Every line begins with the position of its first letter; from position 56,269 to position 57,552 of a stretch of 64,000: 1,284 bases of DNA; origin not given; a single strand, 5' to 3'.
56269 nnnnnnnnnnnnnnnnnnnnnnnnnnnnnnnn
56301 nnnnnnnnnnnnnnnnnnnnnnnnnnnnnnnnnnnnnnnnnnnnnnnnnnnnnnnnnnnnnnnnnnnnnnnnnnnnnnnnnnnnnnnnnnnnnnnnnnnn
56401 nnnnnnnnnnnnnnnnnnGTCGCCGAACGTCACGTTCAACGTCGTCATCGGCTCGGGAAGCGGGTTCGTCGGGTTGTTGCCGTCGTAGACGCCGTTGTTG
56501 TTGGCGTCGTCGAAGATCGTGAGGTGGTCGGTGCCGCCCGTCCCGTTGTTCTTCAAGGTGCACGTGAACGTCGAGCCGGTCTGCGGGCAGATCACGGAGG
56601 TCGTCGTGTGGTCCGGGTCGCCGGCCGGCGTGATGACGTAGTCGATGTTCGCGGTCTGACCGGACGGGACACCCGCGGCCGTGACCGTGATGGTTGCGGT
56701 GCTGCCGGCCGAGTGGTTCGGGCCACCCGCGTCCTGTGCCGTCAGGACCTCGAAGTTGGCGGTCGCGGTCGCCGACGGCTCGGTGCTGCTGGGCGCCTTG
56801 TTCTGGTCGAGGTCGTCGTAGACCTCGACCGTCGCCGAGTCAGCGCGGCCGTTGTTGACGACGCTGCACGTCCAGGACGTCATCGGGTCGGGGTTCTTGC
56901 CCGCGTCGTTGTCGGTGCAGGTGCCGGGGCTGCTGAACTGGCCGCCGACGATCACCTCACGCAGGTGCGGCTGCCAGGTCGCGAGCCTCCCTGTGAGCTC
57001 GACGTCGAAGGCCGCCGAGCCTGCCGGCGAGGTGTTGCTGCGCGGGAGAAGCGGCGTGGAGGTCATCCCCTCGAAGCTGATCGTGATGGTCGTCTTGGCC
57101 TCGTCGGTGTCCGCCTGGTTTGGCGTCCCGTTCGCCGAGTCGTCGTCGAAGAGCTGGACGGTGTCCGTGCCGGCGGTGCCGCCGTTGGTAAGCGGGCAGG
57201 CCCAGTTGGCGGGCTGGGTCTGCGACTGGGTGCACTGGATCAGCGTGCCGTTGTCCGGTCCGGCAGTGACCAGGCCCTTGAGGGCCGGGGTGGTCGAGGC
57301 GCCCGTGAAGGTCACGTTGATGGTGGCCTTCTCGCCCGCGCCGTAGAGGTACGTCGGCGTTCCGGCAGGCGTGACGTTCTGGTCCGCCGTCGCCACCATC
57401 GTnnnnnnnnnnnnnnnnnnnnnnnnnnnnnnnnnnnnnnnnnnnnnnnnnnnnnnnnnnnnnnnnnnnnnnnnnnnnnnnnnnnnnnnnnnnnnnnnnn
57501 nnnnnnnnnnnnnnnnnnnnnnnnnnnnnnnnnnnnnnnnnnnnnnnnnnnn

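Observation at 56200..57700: Repeated Cys-pair plus D-D-x-x-x-N-G modules in the N-terminal halves of the giant proteins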

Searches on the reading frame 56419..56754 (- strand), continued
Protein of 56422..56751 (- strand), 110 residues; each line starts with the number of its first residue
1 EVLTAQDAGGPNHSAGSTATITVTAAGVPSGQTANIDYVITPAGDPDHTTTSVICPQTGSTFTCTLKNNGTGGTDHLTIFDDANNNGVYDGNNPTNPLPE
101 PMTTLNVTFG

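Call 44: search_solved_structures(query=A3, max_evalue=1, show_alignments=3)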
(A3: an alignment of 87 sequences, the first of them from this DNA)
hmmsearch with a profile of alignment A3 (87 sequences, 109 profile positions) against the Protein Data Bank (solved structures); distinct sequences matched with E-value up to 1: 29.
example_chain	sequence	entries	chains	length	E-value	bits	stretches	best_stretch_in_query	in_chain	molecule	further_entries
6tpl_A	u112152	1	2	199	4.4e-09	40.1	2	6-80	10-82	Intimin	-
4e9l_A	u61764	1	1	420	3.2e-07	34.1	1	7-75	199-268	Attaching and effacing protein, pathogenesis factor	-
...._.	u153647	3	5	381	1e-05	29.3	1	3-86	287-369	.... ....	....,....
6xgr_A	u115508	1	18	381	1e-05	29.3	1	3-86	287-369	YSD1_22 major tail protein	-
9ncf_S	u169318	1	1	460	5.6e-05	26.9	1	4-77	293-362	Immunoglobulin-like domain protein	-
6tqd_A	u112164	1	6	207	7e-05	26.6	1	6-80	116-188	Intimin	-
5n40_A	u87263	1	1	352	0.00011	25.9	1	3-93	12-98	Putative invasin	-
8cxj_D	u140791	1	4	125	0.0005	23.8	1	2-31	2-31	Surface protein R28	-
7x30_P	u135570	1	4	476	0.0039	20.9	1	3-74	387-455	Hoc-like protein ORF90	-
3e8v_A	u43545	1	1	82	0.036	17.9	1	24-67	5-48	Possible transglutaminase-family protein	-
6v3p_C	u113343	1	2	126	0.082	16.7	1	18-53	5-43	IgA FC receptor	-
7o0b_A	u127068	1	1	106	0.11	16.3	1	14-74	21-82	Tripartite motif-containing protein 3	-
5ius_A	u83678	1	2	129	0.17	15.6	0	14-67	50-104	Programmed cell death protein 1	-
7yax_A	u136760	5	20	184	0.2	15.4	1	37-72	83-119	Hydroxynitrile lyase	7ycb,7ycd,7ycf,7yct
8zdj_S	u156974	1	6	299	0.22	15.3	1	3-82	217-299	Tail Tube Protein (gp13)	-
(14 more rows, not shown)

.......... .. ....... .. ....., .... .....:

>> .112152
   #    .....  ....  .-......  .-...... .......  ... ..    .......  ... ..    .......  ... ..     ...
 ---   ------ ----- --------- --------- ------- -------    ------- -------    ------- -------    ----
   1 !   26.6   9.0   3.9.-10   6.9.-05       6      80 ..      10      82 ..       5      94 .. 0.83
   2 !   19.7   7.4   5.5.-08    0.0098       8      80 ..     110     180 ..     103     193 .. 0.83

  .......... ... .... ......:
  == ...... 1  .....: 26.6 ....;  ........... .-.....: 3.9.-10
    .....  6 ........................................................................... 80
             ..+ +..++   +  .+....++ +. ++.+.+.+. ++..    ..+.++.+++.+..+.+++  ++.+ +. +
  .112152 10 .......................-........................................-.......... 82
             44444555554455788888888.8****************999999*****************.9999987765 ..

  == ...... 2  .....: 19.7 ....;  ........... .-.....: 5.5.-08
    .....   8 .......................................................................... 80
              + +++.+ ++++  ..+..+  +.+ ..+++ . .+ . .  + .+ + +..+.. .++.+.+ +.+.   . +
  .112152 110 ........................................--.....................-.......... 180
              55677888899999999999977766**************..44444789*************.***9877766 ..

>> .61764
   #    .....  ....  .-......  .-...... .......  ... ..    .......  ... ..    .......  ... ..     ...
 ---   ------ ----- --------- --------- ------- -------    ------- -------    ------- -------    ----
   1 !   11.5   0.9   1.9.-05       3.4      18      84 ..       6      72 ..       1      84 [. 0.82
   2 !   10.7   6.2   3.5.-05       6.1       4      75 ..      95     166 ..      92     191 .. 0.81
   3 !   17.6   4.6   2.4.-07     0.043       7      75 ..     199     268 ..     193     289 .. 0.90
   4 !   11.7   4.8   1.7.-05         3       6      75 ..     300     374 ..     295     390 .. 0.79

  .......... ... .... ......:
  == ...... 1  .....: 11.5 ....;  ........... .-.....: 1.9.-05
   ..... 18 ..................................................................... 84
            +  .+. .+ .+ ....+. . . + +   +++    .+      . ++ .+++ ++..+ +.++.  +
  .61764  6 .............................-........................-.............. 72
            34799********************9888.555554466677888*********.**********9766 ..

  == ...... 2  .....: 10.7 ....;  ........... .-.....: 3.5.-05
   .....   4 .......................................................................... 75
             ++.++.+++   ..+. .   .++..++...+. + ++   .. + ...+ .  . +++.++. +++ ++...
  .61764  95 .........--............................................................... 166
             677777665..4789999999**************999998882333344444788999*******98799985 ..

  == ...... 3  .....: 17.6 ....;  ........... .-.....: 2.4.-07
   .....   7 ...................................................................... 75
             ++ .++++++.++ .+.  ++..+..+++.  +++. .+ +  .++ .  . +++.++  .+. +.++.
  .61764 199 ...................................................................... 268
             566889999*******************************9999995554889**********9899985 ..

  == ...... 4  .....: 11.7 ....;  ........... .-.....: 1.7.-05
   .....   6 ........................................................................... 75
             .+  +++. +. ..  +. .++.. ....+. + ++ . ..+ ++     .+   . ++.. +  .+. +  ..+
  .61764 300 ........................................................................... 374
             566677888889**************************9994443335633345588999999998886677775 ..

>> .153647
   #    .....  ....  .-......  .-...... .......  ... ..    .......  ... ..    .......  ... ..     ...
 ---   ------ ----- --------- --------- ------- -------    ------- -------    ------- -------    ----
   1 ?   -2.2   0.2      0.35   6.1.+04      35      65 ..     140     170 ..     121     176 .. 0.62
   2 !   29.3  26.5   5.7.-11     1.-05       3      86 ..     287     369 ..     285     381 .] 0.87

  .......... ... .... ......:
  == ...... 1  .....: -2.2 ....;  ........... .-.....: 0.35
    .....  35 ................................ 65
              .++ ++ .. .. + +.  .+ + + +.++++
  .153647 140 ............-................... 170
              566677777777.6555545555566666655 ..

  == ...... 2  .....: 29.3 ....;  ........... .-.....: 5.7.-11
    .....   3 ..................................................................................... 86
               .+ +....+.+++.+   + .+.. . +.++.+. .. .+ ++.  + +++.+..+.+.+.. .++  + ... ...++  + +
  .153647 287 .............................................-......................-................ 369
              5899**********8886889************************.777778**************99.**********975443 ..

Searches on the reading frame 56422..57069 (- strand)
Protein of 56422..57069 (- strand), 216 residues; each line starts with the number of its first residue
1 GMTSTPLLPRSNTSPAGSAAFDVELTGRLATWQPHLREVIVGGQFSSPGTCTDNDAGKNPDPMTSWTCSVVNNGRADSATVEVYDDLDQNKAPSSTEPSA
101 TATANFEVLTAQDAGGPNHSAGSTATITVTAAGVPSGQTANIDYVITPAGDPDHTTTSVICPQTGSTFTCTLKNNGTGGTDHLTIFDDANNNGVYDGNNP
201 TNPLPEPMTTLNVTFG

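Call 62: predict_structure(alignment_id=A4)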
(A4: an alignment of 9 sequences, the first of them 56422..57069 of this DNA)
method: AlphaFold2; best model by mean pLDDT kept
length: 216 residues; sequences in the alignment: 9
mean_pLDDT: 73.2   pTM: 0.68
mean pLDDT of the five models: 73.2, 73.0, 70.3, 66.6, 63.6
residues with pLDDT >= 90: 6; 70-90: 150; 50-70: 41; < 50: 19
segments of 3 or more residues with pLDDT < 50: 1-4, 6-14
pLDDT, mean of each block of 10 residues (from residue 1): 47 55 73 70 66 77 77 74 79 75 79 82 87 79 75 56 86 77 83 68 66 83
secondary structure, 60 per line:
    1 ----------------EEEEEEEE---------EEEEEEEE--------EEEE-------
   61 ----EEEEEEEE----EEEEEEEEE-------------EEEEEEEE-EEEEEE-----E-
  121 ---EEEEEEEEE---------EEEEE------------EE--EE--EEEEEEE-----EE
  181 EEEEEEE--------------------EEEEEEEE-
elements in order: E17-24 E34-41 E50-53 E65-72 E77-85 E99-106 E108-113 E124-132 E142-146 E167-173 E179-187 E208-215

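Call 65: fold_search(model_id=the predicted structure, library=pdb)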
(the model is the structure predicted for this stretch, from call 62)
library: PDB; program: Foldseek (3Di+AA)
matches with E <= 10: 1946; with E <= 0.001: 50
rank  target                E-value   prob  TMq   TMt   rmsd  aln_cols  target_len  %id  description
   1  7y9a_A                3.1e-05  1.00  0.28  0.30   9.4       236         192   11  Crystal structure of sDscam Ig1-2 domains, isoform beta2v6 (released 2023-05-24)
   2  8w90_F                4.1e-05  1.00  0.41  0.51   6.5       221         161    7  crystal structure of CD4-D1D2 with Nb457 (released 2024-09-04)
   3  1cdu                  5.0e-05  1.00  0.39  0.44   8.8       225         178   11  STRUCTURE OF T-CELL SURFACE GLYCOPROTEIN CD4 MUTANT WITH PHE 43 REPLACED BY VAL (released 1997-04-01)
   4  7pa6_OOO              5.0e-05  1.00  0.31  0.29  16.1       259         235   14  JC polyomavirus VP1 in complex with scFv 27C11 (released 2023-02-08)
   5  1cdi                  7.0e-05  1.00  0.41  0.47   8.5       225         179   10  STRUCTURES OF AN HIV AND MHC BINDING FRAGMENT FROM HUMAN CD4 AS REFINED IN TWO CRYSTAL LATTICES (released 1994-04-30)
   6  7pa6_SSS              7.0e-05  1.00  0.30  0.28  15.7       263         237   13  JC polyomavirus VP1 in complex with scFv 27C11 (released 2023-02-08)
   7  1jl4_D                1.0e-04  1.00  0.40  0.45   8.6       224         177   12  CRYSTAL STRUCTURE OF THE HUMAN CD4 N-TERMINAL TWO DOMAIN FRAGMENT COMPLEXED TO A CLASS II MHC MOLECULE (released 2001-09-19)
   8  1gc1_C                1.0e-04  1.00  0.37  0.42   8.9       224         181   10  HIV-1 GP120 CORE COMPLEXED WITH CD4 AND A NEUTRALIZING HUMAN ANTIBODY (released 1998-07-08)
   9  7y6o                  1.1e-04  0.98  0.23  0.19  10.9       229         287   11  Crystal structure of sDscam Ig1-3 domains, isoform alpha25 (released 2023-05-24)
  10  1cdy                  1.1e-04  1.00  0.38  0.44   8.8       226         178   10  STRUCTURE OF T-CELL SURFACE GLYCOPROTEIN CD4 MUTANT WITH GLY 47 REPLACED BY SER (released 1997-04-01)
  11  7pa6_RRR              1.4e-04  1.00  0.31  0.29  15.9       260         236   13  JC polyomavirus VP1 in complex with scFv 27C11 (released 2023-02-08)
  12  5vkj_A                1.5e-04  1.00  0.33  0.26   9.0       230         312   10  Crystal structure of human CD22 Ig domains 1-3 (released 2017-10-04)
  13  7urv_D                1.9e-04  1.00  0.34  0.33  14.7       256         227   12  FMC63 scFv in complex with soluble CD19 (released 2023-02-15)
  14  6pcu_B                1.9e-04  1.00  0.32  0.30  16.5       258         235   12  VP8* of a G2P[4] human rotavirus in complex with scFv antibody 9 (released 2019-09-04)
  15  3cd4                  2.5e-04  1.00  0.40  0.46   8.5       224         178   12  REFINEMENT AND ANALYSIS OF THE FIRST TWO DOMAINS OF HUMAN CD4 (released 1993-10-31)
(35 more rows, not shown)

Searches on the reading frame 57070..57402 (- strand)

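Call 16: search_protein_families(library=pfam, max_evalue=10, proteins=[window:57070-57402:-])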
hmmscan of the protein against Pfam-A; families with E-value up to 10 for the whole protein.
seq(111 aa): 1 family
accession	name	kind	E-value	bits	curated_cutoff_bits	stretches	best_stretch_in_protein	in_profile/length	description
PF16640.11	Big_3_5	-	3.5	8.7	35.5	0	71-107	20-56/88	Bacterial Ig-like domain (group 3)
